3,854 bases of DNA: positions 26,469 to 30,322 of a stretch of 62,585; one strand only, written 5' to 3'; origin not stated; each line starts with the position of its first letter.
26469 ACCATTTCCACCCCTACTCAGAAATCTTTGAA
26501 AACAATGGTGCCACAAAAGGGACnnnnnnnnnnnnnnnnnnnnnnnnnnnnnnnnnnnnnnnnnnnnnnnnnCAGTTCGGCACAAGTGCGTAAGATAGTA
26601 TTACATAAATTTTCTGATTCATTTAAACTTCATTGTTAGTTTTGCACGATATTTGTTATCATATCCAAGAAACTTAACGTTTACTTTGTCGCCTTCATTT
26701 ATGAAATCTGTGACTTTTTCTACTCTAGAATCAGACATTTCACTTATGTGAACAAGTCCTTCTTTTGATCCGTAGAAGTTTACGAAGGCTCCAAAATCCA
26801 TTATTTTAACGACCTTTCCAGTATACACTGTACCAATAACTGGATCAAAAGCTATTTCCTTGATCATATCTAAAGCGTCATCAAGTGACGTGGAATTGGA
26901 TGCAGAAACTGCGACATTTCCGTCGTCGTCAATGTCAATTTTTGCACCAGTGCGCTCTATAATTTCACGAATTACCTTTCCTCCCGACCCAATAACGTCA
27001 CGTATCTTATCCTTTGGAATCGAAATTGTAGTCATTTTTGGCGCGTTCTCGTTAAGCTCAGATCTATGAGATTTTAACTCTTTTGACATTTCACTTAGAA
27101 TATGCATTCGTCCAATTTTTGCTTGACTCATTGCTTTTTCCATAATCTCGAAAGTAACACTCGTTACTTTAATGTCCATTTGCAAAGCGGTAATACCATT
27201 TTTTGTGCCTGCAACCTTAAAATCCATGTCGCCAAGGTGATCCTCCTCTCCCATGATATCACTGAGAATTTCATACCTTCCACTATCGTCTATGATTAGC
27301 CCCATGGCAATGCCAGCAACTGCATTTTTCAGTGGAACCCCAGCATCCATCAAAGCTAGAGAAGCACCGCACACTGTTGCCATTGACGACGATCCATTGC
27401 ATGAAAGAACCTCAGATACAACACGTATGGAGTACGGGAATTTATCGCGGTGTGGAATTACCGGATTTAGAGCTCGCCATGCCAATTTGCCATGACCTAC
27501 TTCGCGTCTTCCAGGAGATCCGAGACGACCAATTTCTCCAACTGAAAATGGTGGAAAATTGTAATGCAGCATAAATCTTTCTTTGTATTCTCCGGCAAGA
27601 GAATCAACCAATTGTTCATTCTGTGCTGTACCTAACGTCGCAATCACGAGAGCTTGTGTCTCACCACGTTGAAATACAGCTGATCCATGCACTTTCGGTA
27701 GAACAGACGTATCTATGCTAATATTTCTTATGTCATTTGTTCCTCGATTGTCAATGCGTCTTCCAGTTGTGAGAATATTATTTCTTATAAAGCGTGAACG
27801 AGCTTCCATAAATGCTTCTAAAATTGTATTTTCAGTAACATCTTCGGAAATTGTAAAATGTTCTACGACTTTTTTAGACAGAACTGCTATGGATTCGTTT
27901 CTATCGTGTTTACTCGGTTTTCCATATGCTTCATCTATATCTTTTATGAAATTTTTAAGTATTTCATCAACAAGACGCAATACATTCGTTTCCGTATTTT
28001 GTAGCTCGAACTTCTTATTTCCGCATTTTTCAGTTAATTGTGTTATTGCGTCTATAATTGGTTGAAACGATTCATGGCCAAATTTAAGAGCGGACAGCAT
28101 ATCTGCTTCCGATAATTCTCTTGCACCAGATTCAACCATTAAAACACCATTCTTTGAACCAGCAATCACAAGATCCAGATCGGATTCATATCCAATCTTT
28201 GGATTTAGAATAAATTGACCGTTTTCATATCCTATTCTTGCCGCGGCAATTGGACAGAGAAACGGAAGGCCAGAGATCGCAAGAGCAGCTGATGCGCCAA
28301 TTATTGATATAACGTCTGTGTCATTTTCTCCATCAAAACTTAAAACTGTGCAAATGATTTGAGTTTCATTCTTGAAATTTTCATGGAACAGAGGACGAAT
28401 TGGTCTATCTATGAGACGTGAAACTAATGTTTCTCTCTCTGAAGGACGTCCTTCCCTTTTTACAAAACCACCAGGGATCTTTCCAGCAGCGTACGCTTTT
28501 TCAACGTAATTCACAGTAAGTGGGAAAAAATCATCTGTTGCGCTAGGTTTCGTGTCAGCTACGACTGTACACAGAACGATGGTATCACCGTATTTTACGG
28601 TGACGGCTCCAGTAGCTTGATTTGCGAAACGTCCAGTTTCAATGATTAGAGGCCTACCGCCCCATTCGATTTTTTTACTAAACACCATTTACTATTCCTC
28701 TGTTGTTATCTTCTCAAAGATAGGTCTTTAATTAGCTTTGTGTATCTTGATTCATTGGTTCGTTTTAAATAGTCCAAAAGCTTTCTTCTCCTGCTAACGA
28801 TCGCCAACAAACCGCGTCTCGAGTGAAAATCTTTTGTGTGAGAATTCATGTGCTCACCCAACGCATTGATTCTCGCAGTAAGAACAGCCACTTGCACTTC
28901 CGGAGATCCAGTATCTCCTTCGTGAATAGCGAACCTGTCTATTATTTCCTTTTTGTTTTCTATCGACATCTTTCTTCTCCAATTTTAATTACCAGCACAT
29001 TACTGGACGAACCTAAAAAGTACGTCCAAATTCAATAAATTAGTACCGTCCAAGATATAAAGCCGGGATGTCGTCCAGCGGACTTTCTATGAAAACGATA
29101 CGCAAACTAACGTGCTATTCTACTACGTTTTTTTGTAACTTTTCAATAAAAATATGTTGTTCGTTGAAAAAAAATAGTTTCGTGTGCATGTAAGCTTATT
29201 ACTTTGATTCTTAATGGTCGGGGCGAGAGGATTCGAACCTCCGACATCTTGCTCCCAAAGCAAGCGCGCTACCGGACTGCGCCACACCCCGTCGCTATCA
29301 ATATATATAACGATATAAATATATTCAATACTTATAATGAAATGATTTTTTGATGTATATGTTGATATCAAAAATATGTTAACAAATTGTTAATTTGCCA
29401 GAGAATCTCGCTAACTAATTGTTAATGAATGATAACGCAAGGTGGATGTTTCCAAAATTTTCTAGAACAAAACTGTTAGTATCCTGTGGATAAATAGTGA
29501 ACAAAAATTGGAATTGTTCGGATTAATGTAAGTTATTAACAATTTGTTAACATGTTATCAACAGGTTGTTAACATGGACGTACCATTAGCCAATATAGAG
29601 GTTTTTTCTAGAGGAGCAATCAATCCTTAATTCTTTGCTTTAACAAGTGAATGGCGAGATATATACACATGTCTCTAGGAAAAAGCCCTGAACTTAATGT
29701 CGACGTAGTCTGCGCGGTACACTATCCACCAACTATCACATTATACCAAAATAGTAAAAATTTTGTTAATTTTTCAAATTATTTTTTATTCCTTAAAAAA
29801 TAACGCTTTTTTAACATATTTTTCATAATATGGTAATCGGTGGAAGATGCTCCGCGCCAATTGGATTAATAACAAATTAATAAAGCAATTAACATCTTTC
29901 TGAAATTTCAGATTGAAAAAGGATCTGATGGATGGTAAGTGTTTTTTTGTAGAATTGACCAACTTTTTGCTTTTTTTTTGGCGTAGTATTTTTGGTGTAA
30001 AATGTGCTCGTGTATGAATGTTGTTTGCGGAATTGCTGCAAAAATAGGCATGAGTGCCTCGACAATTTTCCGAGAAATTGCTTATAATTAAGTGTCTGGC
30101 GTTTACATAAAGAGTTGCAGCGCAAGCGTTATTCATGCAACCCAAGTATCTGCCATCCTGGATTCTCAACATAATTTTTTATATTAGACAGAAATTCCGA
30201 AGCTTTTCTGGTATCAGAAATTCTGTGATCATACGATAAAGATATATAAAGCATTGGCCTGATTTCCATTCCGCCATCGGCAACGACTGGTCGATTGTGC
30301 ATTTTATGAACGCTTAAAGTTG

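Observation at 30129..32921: E2 acyltransferase homologue without a lipoyl-lysine, carrying about 590 aa of helical repeats between its domains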

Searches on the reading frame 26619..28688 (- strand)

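Call 5: search_protein_families(library=pfam, proteins=[window:26619-28688:-], max_evalue=0.01)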
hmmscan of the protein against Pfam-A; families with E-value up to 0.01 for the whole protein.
window:26619-28688:- (689 aa): 6 families
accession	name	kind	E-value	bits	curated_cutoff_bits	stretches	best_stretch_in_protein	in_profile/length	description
PF01138.27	RNase_PH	-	7.2e-68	227.4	25.5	2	11-142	2-130/130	3' exoribonuclease family, domain 1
PF03725.20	RNase_PH_C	-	6.9e-19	68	20.8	2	145-206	1-66/67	3' exoribonuclease family, domain 2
PF00575.29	S1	-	1.2e-14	54.8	22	1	618-686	4-73/74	S1 RNA binding domain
PF00013.35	KH_1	-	8e-13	48.4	21.5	1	553-611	2-66/66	KH domain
PF03726.19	PNPase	-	3.7e-11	43.8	24.6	1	239-315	2-80/81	Polyribonucleotide nucleotidyltransferase, RNA binding domain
PF23459.1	S1_RRP5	-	0.0019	19.2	27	1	619-671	4-56/72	RRP5 S1 domain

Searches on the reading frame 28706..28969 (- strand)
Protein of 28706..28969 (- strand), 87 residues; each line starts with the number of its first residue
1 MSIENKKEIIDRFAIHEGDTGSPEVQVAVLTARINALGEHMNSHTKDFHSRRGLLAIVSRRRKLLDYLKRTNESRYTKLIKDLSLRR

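Call 5: search_protein_families(library=pfam, proteins=[window:28706-28969:-], max_evalue=0.01)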
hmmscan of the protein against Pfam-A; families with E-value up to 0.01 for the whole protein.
window:28706-28969:- (87 aa): 1 family
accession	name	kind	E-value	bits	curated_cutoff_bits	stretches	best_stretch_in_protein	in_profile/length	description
PF00312.27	Ribosomal_S15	-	6.4e-36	122.8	31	1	6-86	1-81/81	Ribosomal protein S15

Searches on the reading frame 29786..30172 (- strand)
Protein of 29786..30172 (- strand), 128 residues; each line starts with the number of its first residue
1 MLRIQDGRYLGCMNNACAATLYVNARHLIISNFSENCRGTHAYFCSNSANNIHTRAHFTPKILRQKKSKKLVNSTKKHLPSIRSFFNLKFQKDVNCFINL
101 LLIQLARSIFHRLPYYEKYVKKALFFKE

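Call 5: search_protein_families(library=pfam, proteins=[window:29786-30172:-], max_evalue=0.01)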
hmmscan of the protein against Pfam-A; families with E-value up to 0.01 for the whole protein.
window:29786-30172:- (128 aa): 0 families

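Call 7: search_protein_families(library=ncbifam, proteins=[window:29786-30172:-], max_evalue=0.01)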
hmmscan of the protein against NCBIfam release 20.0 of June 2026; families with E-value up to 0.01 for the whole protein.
window:29786-30172:- (128 aa): 0 families

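Call 78: search_protein_families(library=pfam, proteins=[window:29786-30172:-], max_evalue=0.001)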
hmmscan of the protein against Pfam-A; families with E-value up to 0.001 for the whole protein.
window:29786-30172:- (128 aa): 0 families
